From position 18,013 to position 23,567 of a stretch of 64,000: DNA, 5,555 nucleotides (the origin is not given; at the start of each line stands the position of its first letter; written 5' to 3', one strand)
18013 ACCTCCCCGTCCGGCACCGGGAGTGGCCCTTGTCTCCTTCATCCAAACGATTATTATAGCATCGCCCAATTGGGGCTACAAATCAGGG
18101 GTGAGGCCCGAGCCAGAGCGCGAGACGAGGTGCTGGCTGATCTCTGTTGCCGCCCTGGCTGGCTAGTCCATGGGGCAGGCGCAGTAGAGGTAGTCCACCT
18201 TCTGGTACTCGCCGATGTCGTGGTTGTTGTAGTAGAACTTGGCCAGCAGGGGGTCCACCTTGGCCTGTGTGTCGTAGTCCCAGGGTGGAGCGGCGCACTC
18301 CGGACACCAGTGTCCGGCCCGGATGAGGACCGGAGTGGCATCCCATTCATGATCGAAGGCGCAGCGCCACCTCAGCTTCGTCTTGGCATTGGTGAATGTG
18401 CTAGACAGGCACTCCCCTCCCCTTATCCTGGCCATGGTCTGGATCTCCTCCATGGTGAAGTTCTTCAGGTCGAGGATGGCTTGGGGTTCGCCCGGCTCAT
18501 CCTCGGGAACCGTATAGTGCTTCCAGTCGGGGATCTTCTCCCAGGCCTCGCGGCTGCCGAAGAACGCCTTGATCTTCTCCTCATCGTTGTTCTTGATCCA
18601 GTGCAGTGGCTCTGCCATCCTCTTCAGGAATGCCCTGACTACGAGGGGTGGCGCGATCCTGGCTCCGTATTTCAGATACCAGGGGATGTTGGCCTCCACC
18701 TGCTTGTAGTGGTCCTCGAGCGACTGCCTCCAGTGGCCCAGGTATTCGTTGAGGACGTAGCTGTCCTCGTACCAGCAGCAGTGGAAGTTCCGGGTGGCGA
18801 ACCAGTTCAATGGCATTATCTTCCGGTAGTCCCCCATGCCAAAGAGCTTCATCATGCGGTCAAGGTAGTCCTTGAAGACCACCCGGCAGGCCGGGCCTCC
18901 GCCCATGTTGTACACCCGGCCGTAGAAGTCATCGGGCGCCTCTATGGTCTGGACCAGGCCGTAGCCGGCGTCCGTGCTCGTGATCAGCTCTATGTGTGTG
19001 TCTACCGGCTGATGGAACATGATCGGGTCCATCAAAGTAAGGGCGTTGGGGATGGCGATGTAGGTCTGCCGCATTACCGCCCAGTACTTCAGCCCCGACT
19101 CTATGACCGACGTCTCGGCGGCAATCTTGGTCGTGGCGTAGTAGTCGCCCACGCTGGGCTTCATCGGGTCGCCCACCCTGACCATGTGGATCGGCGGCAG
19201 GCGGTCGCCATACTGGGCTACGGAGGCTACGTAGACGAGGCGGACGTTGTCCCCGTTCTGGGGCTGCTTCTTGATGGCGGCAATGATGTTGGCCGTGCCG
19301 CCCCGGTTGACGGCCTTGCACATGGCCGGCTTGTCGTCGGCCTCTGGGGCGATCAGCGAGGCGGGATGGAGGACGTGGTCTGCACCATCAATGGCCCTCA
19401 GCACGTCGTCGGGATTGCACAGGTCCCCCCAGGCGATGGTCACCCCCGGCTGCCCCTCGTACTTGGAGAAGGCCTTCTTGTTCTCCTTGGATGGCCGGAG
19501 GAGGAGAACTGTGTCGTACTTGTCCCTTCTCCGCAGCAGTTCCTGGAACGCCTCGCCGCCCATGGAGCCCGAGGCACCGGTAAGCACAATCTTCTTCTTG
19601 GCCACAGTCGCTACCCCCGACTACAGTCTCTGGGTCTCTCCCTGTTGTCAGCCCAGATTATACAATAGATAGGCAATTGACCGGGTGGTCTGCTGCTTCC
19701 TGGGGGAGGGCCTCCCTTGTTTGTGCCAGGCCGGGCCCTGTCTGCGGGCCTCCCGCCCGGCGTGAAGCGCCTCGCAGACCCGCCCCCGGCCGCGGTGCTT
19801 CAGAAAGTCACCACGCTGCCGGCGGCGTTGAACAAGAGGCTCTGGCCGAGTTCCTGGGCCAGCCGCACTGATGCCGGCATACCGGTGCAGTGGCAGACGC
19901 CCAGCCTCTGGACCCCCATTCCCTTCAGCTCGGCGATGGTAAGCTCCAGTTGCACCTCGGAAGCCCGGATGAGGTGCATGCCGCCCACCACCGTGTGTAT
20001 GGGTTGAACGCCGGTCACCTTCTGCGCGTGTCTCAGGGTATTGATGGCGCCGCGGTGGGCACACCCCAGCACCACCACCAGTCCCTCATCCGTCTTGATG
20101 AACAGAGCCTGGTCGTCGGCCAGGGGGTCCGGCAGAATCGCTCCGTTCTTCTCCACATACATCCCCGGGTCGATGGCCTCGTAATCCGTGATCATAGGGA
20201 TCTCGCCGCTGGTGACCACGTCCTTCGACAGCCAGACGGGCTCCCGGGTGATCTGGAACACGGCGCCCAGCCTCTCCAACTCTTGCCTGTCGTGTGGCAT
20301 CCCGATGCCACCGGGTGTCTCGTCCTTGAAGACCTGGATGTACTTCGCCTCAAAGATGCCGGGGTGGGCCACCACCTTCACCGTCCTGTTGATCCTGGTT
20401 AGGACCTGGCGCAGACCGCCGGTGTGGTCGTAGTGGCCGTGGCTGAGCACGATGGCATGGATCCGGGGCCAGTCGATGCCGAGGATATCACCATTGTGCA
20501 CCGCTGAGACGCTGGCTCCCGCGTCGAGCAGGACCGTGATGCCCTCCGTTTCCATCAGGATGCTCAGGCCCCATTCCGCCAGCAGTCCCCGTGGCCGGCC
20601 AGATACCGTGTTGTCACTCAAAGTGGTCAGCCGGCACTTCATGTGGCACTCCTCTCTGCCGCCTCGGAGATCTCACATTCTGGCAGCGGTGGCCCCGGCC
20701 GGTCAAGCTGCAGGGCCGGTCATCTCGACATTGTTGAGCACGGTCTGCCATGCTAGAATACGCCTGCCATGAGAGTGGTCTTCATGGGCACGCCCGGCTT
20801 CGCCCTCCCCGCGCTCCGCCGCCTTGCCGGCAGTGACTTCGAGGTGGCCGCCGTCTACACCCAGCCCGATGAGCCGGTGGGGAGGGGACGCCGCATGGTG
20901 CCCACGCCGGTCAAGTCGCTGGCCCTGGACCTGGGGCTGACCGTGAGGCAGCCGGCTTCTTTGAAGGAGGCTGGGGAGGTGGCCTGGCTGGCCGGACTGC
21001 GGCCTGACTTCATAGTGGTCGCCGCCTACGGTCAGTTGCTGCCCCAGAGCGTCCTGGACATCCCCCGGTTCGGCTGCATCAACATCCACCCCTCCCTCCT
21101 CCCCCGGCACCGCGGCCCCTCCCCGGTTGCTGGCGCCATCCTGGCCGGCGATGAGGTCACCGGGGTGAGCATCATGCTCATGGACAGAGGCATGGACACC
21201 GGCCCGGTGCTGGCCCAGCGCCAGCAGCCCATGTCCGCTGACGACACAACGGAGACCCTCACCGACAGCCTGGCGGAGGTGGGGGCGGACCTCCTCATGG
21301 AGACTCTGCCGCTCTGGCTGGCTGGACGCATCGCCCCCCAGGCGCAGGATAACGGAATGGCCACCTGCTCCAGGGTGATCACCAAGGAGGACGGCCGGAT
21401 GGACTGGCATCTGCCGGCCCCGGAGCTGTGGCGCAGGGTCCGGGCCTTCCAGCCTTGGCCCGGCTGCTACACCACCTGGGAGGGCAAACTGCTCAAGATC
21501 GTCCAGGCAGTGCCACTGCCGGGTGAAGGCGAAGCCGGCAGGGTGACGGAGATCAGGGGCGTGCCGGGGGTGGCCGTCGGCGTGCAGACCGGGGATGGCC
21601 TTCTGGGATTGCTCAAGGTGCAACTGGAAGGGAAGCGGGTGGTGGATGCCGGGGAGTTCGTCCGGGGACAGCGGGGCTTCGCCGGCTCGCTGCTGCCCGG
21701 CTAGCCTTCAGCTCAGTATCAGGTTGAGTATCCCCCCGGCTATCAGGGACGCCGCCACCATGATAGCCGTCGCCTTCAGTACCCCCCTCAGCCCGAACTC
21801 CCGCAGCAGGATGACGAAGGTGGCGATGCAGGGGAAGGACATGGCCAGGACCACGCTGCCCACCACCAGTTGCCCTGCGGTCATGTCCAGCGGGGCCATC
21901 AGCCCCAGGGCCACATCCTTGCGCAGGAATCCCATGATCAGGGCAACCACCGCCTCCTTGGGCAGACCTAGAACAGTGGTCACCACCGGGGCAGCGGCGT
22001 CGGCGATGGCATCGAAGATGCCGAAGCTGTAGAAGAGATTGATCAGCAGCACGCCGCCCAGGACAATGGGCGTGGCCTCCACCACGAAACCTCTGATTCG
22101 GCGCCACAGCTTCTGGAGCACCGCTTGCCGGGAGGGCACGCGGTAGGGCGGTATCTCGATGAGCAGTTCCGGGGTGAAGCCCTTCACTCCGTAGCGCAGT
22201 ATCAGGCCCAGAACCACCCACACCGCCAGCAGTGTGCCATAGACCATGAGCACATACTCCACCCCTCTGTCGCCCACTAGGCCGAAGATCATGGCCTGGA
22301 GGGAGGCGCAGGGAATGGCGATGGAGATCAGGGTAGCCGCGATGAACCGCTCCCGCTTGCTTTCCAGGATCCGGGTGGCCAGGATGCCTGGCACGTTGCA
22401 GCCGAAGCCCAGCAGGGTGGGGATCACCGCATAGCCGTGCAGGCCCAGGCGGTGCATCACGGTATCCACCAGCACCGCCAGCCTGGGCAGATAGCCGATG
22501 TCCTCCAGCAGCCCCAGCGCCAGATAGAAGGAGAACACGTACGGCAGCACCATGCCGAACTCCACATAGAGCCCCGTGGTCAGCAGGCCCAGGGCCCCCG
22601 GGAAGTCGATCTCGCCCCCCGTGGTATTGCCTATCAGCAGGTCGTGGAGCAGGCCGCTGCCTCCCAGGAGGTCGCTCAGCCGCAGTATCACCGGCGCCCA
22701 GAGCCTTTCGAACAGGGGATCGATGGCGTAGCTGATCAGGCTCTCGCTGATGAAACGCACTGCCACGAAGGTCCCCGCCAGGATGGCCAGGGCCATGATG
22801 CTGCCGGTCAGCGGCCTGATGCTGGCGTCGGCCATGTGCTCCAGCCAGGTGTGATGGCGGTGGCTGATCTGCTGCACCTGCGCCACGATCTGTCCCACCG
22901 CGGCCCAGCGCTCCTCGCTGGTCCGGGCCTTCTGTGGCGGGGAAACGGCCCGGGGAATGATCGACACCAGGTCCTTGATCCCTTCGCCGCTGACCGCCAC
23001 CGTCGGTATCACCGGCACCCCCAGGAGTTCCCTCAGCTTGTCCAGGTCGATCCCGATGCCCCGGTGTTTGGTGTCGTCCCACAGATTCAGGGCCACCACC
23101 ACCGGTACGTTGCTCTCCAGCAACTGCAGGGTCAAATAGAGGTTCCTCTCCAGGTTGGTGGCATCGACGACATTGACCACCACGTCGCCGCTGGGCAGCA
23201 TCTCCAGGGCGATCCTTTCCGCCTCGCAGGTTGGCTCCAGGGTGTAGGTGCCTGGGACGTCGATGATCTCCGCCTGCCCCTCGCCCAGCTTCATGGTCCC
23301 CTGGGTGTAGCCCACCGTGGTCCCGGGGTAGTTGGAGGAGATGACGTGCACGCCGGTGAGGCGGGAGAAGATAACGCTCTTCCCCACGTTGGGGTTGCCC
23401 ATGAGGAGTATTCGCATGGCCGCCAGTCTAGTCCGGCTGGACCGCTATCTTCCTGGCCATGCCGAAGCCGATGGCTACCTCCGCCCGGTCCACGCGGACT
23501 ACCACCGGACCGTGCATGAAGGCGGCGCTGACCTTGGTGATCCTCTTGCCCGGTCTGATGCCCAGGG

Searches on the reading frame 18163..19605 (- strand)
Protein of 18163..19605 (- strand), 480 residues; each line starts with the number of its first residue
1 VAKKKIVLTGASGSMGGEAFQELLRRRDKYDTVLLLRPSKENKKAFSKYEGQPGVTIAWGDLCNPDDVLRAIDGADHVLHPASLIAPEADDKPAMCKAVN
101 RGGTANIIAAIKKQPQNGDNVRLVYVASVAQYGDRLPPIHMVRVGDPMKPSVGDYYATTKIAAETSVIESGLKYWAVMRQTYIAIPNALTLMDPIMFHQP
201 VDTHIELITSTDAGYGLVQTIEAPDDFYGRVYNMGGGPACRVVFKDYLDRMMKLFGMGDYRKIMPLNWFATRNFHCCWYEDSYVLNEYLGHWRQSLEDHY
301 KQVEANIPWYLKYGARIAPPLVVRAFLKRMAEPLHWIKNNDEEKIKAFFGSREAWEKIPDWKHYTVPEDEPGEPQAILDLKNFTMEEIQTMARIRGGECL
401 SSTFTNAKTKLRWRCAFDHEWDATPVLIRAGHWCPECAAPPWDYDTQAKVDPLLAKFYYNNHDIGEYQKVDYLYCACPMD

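Call 4: search_protein_families(library=pfam, proteins=[window:18163-19605:-])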
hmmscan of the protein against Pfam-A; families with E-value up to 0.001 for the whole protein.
window:18163-19605:- (480 aa): 6 families
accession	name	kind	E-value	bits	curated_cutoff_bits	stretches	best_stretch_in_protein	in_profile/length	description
PF01370.27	Epimerase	-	2.6e-14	53.6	20.9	1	6-174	1-160/240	NAD dependent epimerase/dehydratase family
PF13460.12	NAD_binding_10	-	1.2e-12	48.5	27.2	1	10-177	1-141/184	NAD(P)H-binding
PF01073.25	3Beta_HSD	-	1.5e-12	47.6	22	1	7-170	1-160/280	3-beta hydroxysteroid dehydrogenase/isomerase family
PF05368.20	NmrA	-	6e-07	29.8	27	1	3-107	2-102/298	NmrA-like family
PF07993.18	NAD_binding_4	-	2.1e-05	24.2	20.1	1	8-184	1-208/258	Male sterility protein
PF14311.12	DUF4379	-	0.0003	21.3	24.5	1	406-438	21-54/56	Probable Treble clef zinc finger domain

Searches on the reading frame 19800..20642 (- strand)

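Call 4: search_protein_families(library=pfam, proteins=[window:19800-20642:-])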
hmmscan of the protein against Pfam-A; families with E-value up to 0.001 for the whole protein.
window:19800-20642:- (280 aa): 2 families
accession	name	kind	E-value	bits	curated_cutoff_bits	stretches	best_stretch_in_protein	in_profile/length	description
PF00753.33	Lactamase_B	-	4.7e-11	43.4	22.7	1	26-92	7-75/196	Metallo-beta-lactamase superfamily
PF12706.13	Lactamase_B_2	-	3.2e-08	33.8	27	1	37-97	3-67/200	Beta-lactamase superfamily domain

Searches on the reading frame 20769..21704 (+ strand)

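Call 4: search_protein_families(library=pfam, proteins=[window:20769-21704:+])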
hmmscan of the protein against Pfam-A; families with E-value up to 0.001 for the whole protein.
window:20769-21704:+ (311 aa): 2 families
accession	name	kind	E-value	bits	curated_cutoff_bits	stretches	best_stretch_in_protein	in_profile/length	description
PF00551.24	Formyl_trans_N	-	3.6e-40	138.1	26.1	1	1-179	1-180/181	Formyl transferase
PF02911.23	Formyl_trans_C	-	1.1e-22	80.5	21.1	1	204-301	2-99/100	Formyl transferase, C-terminal domain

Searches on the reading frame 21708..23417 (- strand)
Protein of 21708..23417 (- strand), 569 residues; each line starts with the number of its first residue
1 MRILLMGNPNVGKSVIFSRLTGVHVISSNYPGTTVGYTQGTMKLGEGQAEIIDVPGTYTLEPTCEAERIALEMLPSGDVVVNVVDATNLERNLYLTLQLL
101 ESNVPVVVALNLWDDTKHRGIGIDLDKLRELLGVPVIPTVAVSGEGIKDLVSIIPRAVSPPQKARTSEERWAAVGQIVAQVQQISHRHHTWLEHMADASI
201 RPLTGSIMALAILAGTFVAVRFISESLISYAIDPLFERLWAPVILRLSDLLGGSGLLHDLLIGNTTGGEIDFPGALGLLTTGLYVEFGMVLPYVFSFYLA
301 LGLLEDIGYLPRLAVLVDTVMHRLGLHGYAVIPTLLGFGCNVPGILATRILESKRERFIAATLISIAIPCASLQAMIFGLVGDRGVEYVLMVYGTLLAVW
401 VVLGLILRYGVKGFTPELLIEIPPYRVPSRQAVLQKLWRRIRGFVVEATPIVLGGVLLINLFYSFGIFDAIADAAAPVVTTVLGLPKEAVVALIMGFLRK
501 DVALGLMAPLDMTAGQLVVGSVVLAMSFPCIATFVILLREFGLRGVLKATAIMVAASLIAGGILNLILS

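Call 42: search_protein_families(library=pfam, proteins=[window:21708-23417:-], max_evalue=0.00001)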
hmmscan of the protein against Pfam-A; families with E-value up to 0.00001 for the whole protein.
window:21708-23417:- (569 aa): 4 families
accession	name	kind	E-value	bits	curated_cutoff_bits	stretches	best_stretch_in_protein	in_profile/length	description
PF02421.24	FeoB_N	-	1.7e-51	174.3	27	1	2-152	2-154/156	Ferrous iron transport protein B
PF07670.19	Gate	-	1.7e-31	109.2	29.6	2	289-383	3-103/104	Nucleoside recognition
PF01926.29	MMR_HSR1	-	3.4e-17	63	21.9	1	2-111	1-112/113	50S ribosome-binding GTPase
PF07664.17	FeoB_C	-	1.6e-09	37.8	26.6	1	389-440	1-54/54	Ferrous iron transport protein B C terminus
